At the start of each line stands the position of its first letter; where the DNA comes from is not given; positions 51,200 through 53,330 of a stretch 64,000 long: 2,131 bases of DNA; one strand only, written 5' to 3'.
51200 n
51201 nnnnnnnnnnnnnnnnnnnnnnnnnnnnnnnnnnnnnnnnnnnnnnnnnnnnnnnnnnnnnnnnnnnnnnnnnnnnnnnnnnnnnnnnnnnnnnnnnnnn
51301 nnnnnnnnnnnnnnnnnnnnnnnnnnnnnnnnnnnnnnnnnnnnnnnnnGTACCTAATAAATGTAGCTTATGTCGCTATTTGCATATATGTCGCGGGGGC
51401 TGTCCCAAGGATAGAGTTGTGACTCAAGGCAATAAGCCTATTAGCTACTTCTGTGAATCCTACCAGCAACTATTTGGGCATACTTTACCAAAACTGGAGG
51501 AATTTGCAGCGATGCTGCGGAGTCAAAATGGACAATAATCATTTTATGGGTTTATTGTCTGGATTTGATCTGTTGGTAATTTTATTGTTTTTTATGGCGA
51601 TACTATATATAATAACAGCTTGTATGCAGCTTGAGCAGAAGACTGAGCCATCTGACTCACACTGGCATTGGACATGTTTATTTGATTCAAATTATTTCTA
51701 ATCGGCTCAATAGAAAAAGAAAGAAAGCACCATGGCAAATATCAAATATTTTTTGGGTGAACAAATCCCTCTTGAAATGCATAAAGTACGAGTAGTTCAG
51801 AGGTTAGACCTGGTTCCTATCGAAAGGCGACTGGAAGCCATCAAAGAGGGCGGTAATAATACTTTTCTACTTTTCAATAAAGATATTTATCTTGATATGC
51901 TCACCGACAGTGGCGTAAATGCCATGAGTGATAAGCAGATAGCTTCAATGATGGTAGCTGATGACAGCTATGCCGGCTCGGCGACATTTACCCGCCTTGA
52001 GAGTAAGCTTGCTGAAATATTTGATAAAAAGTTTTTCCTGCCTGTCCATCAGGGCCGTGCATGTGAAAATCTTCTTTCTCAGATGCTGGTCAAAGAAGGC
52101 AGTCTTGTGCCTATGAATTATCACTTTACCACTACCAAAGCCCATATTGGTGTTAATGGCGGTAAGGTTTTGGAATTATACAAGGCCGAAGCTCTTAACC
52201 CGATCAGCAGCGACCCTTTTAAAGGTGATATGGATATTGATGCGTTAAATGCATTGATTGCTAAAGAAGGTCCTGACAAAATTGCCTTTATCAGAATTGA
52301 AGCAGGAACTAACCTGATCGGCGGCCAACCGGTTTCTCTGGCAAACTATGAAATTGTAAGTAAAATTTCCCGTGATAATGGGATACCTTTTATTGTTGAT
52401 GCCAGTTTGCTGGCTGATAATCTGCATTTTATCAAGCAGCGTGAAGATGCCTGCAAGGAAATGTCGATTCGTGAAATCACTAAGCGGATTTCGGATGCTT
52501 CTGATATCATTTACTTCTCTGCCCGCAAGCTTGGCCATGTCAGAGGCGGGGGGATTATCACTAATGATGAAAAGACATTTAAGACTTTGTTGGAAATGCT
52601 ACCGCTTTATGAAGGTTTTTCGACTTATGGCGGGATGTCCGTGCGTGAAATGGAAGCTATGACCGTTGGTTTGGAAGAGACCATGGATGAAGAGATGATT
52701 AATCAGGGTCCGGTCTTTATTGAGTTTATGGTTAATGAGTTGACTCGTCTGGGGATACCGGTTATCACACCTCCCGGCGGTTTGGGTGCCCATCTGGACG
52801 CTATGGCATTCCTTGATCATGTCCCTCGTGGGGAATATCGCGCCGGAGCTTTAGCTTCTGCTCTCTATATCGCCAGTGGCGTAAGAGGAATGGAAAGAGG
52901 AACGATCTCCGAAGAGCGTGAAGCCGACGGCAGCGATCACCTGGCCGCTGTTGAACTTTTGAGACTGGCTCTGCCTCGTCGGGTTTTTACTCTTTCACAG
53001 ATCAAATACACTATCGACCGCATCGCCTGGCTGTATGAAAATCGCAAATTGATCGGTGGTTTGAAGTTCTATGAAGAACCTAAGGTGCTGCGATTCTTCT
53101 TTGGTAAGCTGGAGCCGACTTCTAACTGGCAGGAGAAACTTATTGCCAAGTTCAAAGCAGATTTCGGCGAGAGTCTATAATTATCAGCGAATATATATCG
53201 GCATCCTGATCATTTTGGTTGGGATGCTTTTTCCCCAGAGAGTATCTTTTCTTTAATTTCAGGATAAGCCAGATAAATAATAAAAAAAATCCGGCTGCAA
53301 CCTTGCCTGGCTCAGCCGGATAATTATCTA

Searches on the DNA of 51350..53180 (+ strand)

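Call 35: search_rna_families(source=window, start=51350, end=51850, threshold=evalue, max_evalue=10)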
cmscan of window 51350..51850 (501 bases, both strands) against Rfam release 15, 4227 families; matches with E-value up to 10: 2.
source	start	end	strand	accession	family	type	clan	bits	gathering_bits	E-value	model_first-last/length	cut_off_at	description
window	51731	51821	-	RF03080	RT-9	Gene; sRNA;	-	15.5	46.1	9.9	1-92/92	no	RT-9 RNA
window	51464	51580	+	RF01929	bxd_1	Gene; lncRNA;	-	14.9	75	0.76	1-86/86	no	Bithoraxoid conserved region 1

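Call 71: build_rna_model(alignment_id=A2, structure=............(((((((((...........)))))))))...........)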
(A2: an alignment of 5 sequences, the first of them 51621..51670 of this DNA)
Model R1 built from alignment A2 (5 sequences, 52 columns); structure: as given.
model positions 50; base pairs 9; branch points 0; effective number of sequences 5; information 0.584 bits per position. Calibrated on 0.2 Mb of random sequence (short: E-values are rough).
structure used (alignment columns):
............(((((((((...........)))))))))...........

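Call 72: search_with_rna_model(model_id=R1, sources=[window, L043, L044, L046, L047, L048, L049, L050, L051, L052, L053, L054, L056, L057, L058, L059, L060, L127, L128, L129, L133, L162, L134], max_evalue=10, make_alignment=true, show_alignments=5)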
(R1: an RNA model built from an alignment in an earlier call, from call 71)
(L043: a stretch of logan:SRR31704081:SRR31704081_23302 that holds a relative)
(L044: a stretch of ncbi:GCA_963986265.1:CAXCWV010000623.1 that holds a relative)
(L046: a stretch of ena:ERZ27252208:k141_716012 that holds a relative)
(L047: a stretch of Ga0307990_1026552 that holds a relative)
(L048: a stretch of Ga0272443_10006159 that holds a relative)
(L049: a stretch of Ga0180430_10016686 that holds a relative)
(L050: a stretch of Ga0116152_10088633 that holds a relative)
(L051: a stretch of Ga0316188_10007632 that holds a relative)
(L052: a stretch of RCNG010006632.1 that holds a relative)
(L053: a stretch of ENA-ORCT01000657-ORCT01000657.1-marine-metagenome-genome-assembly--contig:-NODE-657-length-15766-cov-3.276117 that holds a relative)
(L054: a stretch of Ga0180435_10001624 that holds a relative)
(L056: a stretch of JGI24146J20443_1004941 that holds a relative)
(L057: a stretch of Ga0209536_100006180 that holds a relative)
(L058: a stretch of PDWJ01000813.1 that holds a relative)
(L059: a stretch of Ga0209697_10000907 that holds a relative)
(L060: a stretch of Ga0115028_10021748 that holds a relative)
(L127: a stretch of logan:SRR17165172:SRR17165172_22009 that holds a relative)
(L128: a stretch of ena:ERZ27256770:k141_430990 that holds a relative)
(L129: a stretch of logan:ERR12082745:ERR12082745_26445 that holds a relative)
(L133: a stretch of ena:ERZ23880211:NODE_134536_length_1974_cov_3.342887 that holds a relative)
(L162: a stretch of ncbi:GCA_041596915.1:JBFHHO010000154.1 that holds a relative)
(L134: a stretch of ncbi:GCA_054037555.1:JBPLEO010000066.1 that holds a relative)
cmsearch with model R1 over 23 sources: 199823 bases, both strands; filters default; matches with E-value up to 10: 6.
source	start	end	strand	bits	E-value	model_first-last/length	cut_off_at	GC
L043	4678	4727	+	46.4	9.8e-09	1-50/50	no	0.46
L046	477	526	+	44.1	3.8e-08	1-50/50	no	0.4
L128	41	92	+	38.9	8.4e-07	1-50/50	no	0.42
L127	139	188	+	38.6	1e-06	1-50/50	no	0.5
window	51621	51670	+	36.6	3.3e-06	1-50/50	no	0.5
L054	8550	8604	+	13.4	3.1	1-50/50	no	0.36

Alignment A3: 6 matches aligned to the model, 61 columns, each read 5' to 3' on its own strand. Consensus structure (alignment columns), stored with it:
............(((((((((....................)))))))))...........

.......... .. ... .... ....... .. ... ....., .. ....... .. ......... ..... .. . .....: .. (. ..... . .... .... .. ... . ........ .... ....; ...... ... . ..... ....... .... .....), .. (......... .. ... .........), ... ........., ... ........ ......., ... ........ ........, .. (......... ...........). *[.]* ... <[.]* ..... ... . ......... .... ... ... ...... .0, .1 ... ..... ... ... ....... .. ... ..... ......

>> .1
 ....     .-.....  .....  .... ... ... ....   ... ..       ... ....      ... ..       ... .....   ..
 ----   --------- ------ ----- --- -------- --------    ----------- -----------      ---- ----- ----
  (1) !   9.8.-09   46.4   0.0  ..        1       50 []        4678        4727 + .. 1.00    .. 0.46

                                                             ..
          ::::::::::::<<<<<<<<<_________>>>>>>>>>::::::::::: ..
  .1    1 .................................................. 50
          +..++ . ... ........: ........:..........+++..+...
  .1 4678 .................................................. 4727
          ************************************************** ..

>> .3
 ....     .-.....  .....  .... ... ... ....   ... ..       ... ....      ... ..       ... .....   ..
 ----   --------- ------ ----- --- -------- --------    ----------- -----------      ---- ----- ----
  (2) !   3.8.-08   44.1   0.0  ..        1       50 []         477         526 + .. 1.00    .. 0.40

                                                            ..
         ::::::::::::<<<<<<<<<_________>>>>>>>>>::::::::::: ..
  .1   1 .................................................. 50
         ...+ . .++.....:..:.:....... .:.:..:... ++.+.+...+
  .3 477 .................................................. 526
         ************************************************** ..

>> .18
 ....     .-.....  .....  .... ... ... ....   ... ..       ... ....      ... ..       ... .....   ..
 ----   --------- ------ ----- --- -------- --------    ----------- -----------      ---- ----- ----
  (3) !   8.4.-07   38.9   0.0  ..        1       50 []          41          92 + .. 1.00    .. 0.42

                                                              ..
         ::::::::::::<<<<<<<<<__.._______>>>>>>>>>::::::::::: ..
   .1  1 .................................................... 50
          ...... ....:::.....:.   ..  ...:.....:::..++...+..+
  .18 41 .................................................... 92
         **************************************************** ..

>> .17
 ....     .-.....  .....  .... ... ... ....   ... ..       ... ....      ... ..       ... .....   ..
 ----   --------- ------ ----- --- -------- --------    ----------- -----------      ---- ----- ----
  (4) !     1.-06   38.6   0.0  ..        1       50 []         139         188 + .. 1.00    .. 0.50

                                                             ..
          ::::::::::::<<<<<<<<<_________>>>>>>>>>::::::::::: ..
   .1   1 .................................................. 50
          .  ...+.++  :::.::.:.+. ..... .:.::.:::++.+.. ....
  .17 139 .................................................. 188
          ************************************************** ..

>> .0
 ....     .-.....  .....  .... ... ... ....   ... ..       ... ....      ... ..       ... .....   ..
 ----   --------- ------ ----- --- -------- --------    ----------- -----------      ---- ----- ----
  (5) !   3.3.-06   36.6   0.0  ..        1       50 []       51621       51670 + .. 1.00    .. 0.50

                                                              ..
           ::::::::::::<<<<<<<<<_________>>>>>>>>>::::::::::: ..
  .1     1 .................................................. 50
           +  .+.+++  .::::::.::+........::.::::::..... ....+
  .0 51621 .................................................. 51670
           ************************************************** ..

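Call 75: search_rna_families(sources=[L066, L078, L081, L082, L106, L114], threshold=gathering, show_alignments=3)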
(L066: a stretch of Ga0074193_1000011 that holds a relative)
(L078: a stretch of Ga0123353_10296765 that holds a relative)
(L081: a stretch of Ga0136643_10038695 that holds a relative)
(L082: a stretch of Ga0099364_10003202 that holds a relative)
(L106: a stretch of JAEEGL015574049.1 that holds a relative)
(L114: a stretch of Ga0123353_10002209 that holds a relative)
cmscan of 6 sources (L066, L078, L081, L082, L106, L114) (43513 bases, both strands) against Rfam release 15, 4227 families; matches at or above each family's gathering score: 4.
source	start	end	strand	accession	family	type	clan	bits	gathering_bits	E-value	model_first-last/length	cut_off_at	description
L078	569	808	+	RF00230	T-box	Cis-reg; leader;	-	120.4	93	2.8e-26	1-219/219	no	T-box leader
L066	3683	3936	+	RF00230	T-box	Cis-reg; leader;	-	108.8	93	2.8e-23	1-219/219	no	T-box leader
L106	3751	3944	+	RF00230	T-box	Cis-reg; leader;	-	101.1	93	2.6e-21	1-219/219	no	T-box leader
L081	3610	3897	+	RF00230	T-box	Cis-reg; leader;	-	95.1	93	9.2e-20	1-219/219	no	T-box leader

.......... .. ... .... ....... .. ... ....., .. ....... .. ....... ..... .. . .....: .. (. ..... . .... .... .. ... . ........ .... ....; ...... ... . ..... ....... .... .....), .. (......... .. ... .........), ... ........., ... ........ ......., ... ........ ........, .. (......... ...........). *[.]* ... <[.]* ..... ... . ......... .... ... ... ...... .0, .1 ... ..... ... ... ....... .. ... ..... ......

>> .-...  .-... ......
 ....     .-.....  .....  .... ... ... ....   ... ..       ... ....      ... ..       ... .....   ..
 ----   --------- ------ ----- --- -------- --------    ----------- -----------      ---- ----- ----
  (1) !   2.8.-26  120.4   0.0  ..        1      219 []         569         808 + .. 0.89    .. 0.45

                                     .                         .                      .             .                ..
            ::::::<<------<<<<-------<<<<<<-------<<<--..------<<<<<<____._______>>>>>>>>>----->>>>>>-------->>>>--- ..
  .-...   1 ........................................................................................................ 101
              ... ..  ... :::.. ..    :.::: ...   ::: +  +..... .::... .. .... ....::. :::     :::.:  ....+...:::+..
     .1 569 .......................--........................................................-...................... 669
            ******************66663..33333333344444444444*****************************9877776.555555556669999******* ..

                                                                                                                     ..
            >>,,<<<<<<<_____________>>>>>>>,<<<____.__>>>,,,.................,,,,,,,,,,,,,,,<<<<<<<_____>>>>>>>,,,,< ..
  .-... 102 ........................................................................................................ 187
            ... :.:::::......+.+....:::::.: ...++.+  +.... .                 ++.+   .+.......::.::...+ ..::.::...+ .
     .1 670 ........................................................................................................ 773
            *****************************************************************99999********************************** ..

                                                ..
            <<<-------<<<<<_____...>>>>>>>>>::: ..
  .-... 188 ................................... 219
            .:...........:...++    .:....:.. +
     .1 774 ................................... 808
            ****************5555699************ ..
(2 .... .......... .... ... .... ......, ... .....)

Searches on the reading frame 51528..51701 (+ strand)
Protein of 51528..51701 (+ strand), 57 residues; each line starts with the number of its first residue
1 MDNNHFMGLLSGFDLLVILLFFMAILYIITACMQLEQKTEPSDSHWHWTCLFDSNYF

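Call 3: search_protein_families(library=pfam, proteins=[window:51528-51701:+], max_evalue=0.01)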
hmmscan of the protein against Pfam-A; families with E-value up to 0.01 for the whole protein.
window:51528-51701:+ (57 aa): 0 families

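Call 4: search_protein_families(library=ncbifam, proteins=[window:51528-51701:+], max_evalue=0.01)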
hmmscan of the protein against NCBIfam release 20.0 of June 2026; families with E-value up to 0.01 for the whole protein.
window:51528-51701:+ (57 aa): 0 families

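Call 10: find_homologous_proteins(query=window:51528-51701:+, max_evalue=10)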
Query window:51528-51701:+: no candidate shares three 5-residue words with the query. No homologue found.

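Call 67: search_protein_representatives(protein=window:51528-51701:+)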
Query: 57 residues. Proteins with E-value up to 0.001 (for the whole library): 2; up to 1e-10: 0; up to 1e-30: 0. The best 2 are listed.
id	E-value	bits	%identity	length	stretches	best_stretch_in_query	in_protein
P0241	7.7e-06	41.9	24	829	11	25-51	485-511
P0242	3.4e-05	39.9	41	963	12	25-56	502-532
